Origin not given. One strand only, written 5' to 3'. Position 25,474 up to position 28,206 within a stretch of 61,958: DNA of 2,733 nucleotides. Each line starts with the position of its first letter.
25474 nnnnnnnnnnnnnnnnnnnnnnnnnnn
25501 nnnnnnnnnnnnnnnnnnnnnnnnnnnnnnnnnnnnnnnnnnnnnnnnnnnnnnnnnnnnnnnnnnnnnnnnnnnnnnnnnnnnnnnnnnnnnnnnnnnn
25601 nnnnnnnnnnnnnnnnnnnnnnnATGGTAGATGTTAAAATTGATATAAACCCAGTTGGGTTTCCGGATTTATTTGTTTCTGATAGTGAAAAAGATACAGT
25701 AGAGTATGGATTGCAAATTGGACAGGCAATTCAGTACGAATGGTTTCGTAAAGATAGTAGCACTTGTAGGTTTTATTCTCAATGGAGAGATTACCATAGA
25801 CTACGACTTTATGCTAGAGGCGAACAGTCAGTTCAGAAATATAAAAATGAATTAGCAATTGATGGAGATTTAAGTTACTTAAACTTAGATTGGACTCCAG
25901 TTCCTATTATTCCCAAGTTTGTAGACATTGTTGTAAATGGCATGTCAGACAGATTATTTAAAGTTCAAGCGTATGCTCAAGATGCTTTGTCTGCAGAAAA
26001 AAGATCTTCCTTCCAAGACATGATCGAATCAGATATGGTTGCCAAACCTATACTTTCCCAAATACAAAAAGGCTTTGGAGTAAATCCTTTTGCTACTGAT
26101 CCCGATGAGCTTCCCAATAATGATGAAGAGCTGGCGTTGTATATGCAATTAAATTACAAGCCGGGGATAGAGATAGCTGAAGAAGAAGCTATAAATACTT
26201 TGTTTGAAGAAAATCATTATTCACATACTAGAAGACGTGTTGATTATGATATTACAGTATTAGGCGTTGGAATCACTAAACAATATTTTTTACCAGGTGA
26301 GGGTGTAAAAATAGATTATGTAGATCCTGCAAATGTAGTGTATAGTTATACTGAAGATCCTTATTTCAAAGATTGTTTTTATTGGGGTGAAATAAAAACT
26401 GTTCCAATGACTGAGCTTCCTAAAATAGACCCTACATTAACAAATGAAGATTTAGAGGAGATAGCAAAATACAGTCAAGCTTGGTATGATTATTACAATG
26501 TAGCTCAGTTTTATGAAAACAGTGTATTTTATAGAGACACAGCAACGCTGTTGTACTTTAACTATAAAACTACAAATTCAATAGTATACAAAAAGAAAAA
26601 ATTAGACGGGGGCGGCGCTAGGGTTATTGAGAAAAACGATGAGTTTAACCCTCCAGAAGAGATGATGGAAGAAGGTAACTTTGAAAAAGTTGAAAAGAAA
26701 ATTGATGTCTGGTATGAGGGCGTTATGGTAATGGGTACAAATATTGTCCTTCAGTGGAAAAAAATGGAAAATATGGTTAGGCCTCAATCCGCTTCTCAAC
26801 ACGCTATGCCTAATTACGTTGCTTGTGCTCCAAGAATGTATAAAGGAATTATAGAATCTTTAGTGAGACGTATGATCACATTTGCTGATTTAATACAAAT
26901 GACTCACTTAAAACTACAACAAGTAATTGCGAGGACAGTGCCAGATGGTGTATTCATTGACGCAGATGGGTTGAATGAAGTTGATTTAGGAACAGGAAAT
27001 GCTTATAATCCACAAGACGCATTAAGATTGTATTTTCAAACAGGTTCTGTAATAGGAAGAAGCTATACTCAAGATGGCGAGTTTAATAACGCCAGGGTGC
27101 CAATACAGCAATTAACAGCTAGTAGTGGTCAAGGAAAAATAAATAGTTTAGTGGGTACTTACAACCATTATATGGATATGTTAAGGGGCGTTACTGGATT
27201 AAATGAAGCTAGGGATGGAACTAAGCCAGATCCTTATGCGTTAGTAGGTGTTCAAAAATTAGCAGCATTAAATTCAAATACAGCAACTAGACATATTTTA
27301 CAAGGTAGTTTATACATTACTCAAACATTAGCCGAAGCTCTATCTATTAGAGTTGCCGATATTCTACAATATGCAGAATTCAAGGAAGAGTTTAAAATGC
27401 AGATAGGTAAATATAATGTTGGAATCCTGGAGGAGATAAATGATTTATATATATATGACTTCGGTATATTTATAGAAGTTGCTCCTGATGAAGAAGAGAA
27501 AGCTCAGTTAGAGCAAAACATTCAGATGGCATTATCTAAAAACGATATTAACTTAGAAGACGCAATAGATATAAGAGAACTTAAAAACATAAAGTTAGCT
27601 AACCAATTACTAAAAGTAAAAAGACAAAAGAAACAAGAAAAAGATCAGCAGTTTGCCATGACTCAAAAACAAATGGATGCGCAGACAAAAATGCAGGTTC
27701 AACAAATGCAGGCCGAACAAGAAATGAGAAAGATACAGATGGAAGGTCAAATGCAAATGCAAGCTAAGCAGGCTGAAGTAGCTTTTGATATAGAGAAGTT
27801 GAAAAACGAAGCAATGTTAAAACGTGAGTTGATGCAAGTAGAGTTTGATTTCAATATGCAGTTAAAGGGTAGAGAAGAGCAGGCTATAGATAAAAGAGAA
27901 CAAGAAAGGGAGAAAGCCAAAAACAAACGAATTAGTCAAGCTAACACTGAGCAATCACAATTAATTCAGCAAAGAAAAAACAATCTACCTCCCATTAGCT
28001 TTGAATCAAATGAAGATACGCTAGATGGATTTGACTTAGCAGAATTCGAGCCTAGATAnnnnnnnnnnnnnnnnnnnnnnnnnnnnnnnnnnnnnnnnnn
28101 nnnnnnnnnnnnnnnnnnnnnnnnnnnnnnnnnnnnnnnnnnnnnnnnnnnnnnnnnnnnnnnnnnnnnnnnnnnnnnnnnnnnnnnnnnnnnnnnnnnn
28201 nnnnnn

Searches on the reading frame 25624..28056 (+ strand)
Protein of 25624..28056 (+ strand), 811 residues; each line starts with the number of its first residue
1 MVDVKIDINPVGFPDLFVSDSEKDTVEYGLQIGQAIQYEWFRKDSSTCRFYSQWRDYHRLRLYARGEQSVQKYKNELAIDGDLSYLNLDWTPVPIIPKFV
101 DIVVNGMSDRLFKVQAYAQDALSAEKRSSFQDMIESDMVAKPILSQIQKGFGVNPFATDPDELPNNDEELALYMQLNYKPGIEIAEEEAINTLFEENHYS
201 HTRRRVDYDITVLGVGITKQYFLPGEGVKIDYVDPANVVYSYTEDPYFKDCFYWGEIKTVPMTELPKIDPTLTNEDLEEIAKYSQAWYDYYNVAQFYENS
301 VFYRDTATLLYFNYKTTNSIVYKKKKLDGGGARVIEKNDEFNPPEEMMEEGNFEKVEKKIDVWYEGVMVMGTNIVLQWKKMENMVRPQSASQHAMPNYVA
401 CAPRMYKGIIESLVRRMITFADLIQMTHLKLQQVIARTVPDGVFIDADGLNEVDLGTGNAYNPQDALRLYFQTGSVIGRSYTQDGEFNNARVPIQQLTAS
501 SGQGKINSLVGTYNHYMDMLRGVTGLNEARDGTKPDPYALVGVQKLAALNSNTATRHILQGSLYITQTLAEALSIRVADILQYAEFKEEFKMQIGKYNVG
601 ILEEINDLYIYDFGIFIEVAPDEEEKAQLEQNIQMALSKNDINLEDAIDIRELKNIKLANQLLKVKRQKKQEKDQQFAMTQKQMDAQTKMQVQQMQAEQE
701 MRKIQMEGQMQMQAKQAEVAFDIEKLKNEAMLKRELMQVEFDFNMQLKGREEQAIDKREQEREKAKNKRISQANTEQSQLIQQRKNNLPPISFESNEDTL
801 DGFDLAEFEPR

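Call 3: search_protein_families(library=pfam, proteins=[window:25624-28056:+], max_evalue=0.1)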
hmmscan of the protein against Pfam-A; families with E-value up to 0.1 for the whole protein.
window:25624-28056:+ (811 aa): 0 families

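Call 4: search_protein_families(library=phrogs, proteins=[window:25624-28056:+], max_evalue=0.01)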
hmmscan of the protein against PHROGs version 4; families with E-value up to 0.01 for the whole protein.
window:25624-28056:+ (811 aa): 2 families
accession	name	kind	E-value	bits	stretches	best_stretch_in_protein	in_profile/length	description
phrog_6547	-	head and packaging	5.1e-137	459.1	1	13-797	9-823/827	portal protein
phrog_156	-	head and packaging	2.3e-07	30.6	1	189-454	103-354/681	portal protein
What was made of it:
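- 25624..28059 (+): Portal protein gene (811 aa). phrog_6547 portal, E = 5e-137 (call 4).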
